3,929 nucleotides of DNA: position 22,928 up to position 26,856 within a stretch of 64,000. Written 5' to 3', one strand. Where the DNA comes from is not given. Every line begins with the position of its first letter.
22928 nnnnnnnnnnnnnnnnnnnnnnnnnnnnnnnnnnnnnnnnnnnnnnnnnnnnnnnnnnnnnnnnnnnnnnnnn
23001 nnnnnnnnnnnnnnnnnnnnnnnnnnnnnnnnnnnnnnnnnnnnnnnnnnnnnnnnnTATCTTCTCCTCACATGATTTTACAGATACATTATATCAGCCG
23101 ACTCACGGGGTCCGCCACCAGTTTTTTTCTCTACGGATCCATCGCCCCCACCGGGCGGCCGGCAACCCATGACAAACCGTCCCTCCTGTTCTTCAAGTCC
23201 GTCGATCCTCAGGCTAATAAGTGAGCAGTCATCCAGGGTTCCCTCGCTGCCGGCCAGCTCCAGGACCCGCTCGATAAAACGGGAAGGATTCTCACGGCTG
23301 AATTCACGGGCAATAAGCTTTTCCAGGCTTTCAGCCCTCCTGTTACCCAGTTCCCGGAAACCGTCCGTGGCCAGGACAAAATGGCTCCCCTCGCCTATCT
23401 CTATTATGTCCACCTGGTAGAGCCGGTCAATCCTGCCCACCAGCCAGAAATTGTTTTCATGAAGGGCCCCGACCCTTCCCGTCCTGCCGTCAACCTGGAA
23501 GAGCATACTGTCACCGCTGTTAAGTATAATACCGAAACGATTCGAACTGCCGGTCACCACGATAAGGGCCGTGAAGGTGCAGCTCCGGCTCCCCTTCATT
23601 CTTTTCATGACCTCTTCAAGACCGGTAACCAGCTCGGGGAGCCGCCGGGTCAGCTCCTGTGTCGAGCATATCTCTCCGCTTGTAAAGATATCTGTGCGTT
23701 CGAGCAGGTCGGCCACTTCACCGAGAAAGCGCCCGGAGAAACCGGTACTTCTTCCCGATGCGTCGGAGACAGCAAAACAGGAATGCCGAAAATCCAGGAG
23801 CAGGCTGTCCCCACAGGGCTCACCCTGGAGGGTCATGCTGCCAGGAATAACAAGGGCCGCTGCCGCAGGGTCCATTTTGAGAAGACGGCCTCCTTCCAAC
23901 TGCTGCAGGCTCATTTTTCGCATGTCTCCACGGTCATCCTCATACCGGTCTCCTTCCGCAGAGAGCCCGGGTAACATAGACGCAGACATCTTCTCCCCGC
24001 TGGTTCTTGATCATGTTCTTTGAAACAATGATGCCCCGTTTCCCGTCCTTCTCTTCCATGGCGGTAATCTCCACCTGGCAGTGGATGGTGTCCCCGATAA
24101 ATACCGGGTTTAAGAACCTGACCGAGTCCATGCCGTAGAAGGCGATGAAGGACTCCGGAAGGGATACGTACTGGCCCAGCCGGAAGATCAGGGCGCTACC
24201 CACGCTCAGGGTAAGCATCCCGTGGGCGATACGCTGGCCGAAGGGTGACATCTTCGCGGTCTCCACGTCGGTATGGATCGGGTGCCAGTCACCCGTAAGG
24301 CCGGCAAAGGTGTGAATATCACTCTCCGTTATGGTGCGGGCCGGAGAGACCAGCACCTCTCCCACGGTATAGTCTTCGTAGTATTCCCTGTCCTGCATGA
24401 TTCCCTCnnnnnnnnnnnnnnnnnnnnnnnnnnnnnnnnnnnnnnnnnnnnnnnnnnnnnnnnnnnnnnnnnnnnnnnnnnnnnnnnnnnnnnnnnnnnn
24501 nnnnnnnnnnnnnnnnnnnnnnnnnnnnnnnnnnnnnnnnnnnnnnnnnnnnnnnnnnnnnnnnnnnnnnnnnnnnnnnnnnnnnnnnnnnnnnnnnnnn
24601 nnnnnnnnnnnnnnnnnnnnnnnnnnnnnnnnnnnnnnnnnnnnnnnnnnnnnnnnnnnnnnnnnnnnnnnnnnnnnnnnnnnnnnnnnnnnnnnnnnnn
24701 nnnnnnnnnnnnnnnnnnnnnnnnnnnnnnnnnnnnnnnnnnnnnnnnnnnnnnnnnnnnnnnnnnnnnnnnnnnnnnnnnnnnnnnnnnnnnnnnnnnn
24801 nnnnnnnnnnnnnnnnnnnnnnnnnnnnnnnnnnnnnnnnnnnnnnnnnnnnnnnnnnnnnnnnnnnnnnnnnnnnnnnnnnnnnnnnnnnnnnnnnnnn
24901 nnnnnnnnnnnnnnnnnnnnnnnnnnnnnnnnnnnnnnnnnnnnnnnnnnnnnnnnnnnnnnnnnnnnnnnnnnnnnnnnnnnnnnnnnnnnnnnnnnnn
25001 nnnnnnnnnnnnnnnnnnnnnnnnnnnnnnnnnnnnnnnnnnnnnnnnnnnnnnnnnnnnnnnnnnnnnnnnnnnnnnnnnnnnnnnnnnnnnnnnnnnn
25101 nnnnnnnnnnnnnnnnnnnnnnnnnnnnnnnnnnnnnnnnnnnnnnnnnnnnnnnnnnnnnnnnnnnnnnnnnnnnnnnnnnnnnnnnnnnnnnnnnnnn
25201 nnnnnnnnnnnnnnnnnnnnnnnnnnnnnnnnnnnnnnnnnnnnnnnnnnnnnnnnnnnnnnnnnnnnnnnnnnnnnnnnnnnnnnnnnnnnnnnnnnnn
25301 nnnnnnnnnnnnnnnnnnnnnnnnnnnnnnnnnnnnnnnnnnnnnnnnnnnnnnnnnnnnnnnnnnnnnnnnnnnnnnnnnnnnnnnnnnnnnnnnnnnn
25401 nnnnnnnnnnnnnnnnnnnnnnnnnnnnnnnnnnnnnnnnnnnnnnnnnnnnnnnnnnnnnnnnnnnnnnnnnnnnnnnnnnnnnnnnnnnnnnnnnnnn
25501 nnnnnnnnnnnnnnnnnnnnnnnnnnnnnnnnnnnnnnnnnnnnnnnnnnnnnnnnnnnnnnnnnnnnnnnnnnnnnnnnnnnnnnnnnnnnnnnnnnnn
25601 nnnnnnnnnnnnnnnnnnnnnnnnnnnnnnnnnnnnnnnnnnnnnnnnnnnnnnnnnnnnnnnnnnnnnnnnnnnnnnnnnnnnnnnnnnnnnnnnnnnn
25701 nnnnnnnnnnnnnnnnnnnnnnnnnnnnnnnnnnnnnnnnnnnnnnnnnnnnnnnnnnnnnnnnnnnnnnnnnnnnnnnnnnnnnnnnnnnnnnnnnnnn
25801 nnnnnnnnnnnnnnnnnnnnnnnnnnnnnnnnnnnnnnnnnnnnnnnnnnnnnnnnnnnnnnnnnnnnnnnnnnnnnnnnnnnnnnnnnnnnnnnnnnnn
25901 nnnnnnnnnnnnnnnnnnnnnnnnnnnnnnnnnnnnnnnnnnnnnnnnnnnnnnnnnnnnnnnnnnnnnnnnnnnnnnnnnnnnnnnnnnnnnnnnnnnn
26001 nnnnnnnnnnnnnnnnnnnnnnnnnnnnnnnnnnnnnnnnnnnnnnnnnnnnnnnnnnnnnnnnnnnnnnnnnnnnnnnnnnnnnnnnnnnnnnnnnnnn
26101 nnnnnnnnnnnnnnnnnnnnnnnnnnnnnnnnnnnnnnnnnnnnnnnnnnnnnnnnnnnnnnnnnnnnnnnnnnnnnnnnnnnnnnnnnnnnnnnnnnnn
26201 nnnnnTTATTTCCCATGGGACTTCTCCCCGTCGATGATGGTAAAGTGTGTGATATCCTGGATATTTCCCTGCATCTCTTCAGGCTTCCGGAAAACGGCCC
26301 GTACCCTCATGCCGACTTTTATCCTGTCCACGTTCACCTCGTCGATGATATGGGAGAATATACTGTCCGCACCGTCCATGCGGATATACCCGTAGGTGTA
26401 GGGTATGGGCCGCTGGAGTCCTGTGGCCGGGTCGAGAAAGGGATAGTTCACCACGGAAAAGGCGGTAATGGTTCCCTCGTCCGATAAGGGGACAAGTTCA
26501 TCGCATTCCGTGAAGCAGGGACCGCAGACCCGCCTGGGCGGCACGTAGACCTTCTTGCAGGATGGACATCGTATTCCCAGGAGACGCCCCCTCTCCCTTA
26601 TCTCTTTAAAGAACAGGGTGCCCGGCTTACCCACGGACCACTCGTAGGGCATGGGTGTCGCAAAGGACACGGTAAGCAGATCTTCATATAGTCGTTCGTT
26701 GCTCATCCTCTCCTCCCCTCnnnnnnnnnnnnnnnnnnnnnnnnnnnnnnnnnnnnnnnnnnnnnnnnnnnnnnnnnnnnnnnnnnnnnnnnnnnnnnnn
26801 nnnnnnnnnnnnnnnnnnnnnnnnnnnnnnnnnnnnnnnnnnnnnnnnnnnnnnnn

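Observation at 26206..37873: Tandemly duplicated [true thiolase + Cys-less thiolase-fold pair + two DUF35] modules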

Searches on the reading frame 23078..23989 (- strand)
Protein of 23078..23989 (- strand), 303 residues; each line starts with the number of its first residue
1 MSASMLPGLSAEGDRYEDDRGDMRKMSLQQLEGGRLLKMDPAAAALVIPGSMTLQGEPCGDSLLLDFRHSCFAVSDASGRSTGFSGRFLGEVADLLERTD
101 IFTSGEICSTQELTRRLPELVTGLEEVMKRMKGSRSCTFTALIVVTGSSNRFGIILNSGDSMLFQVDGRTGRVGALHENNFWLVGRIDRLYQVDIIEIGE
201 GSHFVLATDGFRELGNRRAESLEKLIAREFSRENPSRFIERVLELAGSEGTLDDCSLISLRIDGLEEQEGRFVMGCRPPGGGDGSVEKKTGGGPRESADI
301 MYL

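Call 4: search_protein_families(library=pfam, proteins=[window:23078-23989:-], max_evalue=0.001)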
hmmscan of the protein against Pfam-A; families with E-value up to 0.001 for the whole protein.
window:23078-23989:- (303 aa): 1 family
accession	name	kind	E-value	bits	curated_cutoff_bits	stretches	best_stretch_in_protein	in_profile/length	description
PF07228.17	SpoIIE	-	1.4e-05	25.5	25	1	115-262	38-191/192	Stage II sporulation protein E (SpoIIE)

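Call 23: search_protein_families(library=ncbifam, proteins=[window:23078-23989:-], max_evalue=0.00001)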
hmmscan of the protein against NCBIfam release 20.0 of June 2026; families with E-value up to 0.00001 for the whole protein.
window:23078-23989:- (303 aa): 0 families

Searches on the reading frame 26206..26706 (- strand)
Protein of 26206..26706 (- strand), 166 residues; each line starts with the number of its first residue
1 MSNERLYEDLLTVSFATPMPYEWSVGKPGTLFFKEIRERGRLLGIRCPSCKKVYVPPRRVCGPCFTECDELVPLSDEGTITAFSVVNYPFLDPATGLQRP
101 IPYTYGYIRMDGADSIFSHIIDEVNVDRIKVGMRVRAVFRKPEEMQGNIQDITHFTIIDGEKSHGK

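Call 3: search_protein_families(library=pfam, proteins=[window:26206-26706:-], max_evalue=0.01)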
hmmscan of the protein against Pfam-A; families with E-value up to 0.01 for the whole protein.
window:26206-26706:- (166 aa): 2 families
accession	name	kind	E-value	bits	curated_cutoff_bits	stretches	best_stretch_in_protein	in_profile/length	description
PF01796.24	OB_ChsH2_C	-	4.1e-14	52.7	27.1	1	72-140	2-65/65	ChsH2, C-terminal OB-fold domain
PF12172.15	zf-ChsH2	-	6.7e-08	32.6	23.2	1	36-65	3-32/37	ChsH2, rubredoxin-like zinc ribbon domain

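Call 47: search_protein_families(library=ncbifam, proteins=[window:26206-26706:-], max_evalue=1e-10)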
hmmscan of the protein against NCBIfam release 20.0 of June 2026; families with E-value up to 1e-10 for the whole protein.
window:26206-26706:- (166 aa): 0 families
